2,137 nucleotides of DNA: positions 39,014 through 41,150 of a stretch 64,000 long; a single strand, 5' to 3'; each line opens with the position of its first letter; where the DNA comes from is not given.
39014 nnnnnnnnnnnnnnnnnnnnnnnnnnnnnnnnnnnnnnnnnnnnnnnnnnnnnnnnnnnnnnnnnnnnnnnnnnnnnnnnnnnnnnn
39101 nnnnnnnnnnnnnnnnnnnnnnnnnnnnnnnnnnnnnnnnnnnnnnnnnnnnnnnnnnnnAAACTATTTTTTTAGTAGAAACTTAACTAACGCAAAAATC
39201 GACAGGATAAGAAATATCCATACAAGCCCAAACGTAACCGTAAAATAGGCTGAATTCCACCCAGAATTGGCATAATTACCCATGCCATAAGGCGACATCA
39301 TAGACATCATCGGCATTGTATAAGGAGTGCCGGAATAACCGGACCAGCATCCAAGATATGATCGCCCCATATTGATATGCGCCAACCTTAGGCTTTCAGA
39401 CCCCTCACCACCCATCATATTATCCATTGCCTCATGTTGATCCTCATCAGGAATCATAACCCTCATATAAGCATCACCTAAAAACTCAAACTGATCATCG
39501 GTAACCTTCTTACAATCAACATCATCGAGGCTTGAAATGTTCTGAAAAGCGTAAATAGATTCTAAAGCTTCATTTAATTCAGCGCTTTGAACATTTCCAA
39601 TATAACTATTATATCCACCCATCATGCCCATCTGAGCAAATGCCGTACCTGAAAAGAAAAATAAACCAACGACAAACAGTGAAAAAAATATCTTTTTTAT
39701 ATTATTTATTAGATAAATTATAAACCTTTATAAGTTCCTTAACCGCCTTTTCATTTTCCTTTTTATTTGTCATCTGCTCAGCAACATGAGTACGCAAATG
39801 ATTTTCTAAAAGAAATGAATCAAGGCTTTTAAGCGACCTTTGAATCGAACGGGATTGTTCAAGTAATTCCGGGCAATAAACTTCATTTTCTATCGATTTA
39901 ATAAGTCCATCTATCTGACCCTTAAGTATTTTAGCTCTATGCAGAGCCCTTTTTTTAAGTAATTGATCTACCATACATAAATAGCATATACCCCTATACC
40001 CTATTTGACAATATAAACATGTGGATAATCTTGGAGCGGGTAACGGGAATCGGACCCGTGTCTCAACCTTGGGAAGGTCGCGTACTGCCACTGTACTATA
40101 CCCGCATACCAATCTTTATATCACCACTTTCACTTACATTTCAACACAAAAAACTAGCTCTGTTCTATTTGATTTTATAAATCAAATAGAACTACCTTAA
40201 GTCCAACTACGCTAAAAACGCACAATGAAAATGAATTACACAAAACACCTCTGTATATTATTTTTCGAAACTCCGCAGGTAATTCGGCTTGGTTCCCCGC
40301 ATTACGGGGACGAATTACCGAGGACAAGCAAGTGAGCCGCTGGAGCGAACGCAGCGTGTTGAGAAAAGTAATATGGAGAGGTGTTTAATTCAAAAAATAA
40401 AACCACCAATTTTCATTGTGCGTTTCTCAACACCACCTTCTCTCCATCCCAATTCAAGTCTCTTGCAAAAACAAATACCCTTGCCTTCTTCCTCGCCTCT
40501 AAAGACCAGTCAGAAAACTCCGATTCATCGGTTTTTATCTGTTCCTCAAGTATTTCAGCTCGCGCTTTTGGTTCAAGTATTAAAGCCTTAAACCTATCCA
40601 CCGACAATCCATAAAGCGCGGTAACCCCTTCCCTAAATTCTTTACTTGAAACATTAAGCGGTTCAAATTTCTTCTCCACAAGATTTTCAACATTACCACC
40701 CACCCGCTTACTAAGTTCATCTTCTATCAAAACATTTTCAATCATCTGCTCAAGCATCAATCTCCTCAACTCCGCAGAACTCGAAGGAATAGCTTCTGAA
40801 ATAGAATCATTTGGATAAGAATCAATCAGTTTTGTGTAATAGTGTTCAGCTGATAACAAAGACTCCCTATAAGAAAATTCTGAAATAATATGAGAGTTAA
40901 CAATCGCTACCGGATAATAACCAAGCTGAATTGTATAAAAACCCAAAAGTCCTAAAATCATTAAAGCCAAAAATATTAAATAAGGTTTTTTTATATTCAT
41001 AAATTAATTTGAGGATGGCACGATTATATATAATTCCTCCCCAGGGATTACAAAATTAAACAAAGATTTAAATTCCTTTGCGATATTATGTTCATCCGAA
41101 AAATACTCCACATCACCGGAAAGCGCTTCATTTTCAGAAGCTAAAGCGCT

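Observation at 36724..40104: Copper-handling module: tRNA-Gly, csoR, Met-rich membrane protein, CopB-type ATPase, small Cys/His membrane protein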

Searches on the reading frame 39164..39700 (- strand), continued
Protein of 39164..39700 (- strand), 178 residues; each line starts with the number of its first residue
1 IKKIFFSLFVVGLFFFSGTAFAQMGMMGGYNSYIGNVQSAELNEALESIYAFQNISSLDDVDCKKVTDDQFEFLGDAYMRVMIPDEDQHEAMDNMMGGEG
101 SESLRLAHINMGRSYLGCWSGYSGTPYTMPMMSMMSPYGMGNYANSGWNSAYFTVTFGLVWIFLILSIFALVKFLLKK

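Call 60: search_protein_families(library=pfam, max_evalue=0.01, proteins=[P0172, P0266, P0260, P0202, P0214, P0208, P0218, P0238, P0272, P0171])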
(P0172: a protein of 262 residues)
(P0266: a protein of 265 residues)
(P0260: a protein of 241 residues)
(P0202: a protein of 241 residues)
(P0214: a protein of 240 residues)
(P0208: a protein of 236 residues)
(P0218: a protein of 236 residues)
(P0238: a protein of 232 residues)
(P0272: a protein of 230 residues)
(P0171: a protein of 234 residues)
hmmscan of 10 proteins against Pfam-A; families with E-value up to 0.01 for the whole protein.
P0172 (262 aa): 1 family
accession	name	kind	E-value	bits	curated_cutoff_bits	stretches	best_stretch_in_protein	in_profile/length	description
PF09851.14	SHOCT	-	1e-05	25.6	27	1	236-261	2-27/28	Short C-terminal domain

P0266 (265 aa): 2 families
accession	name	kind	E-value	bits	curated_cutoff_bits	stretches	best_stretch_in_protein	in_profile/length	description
PF09851.14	SHOCT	-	1.4e-10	41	27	1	239-264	2-27/28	Short C-terminal domain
PF05120.17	GvpG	-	0.0011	19.6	30.6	1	239-264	36-61/67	Gas vesicle protein G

P0260 (241 aa): 2 families
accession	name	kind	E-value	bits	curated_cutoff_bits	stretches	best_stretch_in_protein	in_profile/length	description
PF09851.14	SHOCT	-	3.6e-11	42.9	27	1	214-239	2-27/28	Short C-terminal domain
PF05120.17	GvpG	-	0.0041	17.7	30.6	1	215-240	37-62/67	Gas vesicle protein G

P0202 (241 aa): 1 family
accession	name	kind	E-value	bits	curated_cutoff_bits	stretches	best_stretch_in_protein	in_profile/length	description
PF09851.14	SHOCT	-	4.4e-06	26.7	27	1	215-241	2-28/28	Short C-terminal domain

P0214 (240 aa): 2 families
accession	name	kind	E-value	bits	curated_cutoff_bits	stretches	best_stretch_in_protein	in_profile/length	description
PF09851.14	SHOCT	-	2.8e-09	36.9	27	1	213-238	2-27/28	Short C-terminal domain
PF05120.17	GvpG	-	0.00032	21.2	30.6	1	206-239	29-62/67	Gas vesicle protein G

P0208 (236 aa): 1 family
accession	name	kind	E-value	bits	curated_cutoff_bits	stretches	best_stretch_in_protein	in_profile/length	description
PF09851.14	SHOCT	-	3.8e-10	39.6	27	1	210-235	2-27/28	Short C-terminal domain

P0218 (236 aa): 1 family
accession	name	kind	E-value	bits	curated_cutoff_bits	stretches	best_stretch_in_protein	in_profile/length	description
PF09851.14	SHOCT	-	6.6e-10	38.9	27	1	210-235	2-27/28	Short C-terminal domain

P0238 (232 aa): 1 family
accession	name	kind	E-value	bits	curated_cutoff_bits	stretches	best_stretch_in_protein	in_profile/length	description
PF09851.14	SHOCT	-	1.1e-05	25.5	27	1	205-230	2-27/28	Short C-terminal domain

P0272 (230 aa): 1 family
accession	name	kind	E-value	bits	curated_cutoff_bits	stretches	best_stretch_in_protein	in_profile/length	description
PF09851.14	SHOCT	-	4e-09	36.4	27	1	207-229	5-27/28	Short C-terminal domain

P0171 (234 aa): 1 family
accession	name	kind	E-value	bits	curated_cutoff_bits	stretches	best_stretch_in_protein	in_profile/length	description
PF09851.14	SHOCT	-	2.1e-09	37.2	27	1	206-232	1-27/28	Short C-terminal domain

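Call 62: find_encoding_contigs(protein=P0001, flank=1500, max_places=6)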
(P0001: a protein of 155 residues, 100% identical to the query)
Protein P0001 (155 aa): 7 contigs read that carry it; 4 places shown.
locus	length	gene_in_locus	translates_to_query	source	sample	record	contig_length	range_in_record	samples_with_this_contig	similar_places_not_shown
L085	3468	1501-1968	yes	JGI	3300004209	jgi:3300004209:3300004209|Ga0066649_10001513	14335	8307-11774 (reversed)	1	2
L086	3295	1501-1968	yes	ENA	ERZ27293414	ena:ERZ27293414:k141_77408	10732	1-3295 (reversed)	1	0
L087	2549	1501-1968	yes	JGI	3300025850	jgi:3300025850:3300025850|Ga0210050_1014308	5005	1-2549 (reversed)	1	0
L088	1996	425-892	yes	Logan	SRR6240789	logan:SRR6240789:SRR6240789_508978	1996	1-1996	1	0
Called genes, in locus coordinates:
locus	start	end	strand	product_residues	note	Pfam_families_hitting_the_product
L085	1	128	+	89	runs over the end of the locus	PF04977:DivIC (weak)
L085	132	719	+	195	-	-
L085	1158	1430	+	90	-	PF02583:Trns_repr_metal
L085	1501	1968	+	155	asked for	-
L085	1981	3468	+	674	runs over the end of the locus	PF00122:E1-E2_ATPase, PF00702:Hydrolase, PF08282:Hydrolase_3 (faint)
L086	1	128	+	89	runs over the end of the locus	PF04977:DivIC (weak)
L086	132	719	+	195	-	-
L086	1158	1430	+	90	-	PF02583:Trns_repr_metal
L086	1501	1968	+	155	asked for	-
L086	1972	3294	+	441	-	?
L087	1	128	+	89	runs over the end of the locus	PF04977:DivIC (weak)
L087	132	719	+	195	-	-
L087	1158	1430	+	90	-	PF02583:Trns_repr_metal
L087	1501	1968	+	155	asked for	-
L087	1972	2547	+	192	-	?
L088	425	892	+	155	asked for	-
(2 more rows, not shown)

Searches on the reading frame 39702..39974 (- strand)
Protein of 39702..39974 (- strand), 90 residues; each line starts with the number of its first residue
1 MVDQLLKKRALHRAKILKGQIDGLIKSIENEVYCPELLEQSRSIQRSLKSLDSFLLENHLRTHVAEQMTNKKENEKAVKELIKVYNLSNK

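Call 4: search_protein_families(library=pfam, max_evalue=0.1, proteins=[window:39702-39974:-])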
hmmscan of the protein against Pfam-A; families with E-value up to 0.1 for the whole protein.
window:39702-39974:- (90 aa): 2 families
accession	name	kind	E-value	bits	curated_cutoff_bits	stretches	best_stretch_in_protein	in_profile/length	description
PF02583.22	Trns_repr_metal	-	1.1e-17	64.7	22.8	1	7-84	2-75/78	Metal-sensitive transcriptional repressor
PF02758.22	PYRIN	-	0.02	15.5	22.9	1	42-85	24-66/76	PAAD/DAPIN/Pyrin domain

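Call 5: search_protein_families(library=ncbifam, max_evalue=0.1, proteins=[window:39702-39974:-])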
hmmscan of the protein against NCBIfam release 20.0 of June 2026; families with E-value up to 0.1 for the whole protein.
window:39702-39974:- (90 aa): 5 families
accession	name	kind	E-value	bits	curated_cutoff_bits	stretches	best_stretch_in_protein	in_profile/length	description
NF008464.0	PRK11352.1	equivalog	1.1e-10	41.8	133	1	7-84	8-85/91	formaldehyde-responsive transcriptional repressor FrmR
NF052430.1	repress_RicR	exception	3.8e-08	33.8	175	1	11-74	12-75/93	copper-sensing transcriptional repressor RicR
NF011613.0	PRK15039.1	equivalog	3.7e-05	24.3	138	1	8-84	9-84/90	Ni(II)/Co(II)-binding transcriptional repressor RcnR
NF002326.0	PRK01286.1-1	equivalog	0.013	14.8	390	1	25-86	272-331/379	deoxyguanosinetriphosphate triphosphohydrolase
NF000945.0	PRK00094.2-3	equivalog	0.022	14.5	491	1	20-83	286-348/352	NAD(P)H-dependent glycerol-3-phosphate dehydrogenase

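Call 14: search_solved_structures(query=window:39702-39974:-, max_evalue=0.01, show_alignments=5)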
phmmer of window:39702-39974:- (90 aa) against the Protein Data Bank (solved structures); distinct sequences matched with E-value up to 0.01: 6.
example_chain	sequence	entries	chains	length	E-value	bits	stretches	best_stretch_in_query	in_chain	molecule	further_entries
2hh7_A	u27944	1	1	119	9.5e-11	45.1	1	7-84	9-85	Hypothetical protein CsoR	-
3aai_A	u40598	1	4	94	7.7e-08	35.9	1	3-83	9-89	Copper homeostasis operon regulatory protein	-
4m1p_A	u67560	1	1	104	4.2e-07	33.5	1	10-84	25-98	Copper-sensitive operon repressor (CsoR)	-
4adz_A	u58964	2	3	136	7.5e-07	32.7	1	8-69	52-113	CSOR | COPPER SENSITIVE OPERON REPRESSOR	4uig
5lbm_A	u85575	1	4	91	1.4e-06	31.9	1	7-82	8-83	Transcriptional repressor FrmR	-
5lcy_A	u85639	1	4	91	2.3e-05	28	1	7-73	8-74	Frmr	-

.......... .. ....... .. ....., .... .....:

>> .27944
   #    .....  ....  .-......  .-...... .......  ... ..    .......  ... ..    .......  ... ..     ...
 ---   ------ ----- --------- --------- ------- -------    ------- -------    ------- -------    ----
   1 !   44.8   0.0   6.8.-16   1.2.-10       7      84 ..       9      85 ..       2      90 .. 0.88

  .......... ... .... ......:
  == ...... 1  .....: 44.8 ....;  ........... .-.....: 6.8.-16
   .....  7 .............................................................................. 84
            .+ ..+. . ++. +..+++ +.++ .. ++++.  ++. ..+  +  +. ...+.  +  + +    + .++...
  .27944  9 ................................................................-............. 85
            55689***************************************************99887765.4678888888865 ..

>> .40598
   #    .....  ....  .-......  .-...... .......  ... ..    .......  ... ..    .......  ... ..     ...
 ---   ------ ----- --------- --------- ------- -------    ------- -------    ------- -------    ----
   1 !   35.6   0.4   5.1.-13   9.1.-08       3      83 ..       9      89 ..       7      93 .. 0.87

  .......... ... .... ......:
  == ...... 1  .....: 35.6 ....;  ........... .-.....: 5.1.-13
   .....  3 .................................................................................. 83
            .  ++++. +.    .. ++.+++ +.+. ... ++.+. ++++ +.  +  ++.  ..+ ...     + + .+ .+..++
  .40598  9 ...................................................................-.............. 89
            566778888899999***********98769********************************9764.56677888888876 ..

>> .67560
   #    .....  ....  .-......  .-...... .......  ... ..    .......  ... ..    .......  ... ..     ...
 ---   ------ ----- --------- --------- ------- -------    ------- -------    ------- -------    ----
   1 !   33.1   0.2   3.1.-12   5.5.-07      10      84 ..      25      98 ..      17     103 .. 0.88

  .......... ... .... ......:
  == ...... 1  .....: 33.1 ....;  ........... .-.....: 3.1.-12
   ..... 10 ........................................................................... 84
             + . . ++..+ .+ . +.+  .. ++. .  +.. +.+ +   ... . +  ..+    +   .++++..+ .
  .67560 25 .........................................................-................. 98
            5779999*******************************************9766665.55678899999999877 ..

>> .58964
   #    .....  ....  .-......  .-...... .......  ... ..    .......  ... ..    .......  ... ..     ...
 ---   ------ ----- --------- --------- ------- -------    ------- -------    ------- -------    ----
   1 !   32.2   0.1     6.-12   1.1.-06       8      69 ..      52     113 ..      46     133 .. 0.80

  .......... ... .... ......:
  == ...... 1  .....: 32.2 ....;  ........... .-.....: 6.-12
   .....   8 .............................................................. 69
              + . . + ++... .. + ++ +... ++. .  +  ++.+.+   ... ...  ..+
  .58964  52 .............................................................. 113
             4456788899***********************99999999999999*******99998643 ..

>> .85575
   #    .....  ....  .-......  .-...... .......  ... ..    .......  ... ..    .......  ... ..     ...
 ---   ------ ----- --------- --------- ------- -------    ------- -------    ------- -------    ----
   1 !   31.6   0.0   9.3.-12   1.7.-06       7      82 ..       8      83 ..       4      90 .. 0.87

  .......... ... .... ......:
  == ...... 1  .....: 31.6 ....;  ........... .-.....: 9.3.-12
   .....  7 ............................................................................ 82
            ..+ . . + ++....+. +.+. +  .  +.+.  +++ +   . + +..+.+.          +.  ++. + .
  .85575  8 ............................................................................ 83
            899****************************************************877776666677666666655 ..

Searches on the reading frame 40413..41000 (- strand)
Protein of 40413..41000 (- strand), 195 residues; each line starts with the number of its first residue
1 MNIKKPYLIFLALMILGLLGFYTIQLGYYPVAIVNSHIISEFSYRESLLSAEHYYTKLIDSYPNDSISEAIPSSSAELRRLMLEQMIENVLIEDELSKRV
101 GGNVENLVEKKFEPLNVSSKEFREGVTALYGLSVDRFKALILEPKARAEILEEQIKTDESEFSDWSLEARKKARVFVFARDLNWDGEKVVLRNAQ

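Call 4: search_protein_families(library=pfam, max_evalue=0.1, proteins=[window:40413-41000:-])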
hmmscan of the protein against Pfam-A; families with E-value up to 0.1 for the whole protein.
window:40413-41000:- (195 aa): 2 families
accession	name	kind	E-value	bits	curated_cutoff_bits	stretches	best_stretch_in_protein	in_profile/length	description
PF13624.11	SurA_N_3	-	0.0078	16.5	27.2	1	9-98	16-103/162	SurA-like N-terminal domain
PF13623.11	SurA_N_2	-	0.072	13.4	28.5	0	9-98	19-105/145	SurA-like N-terminal domain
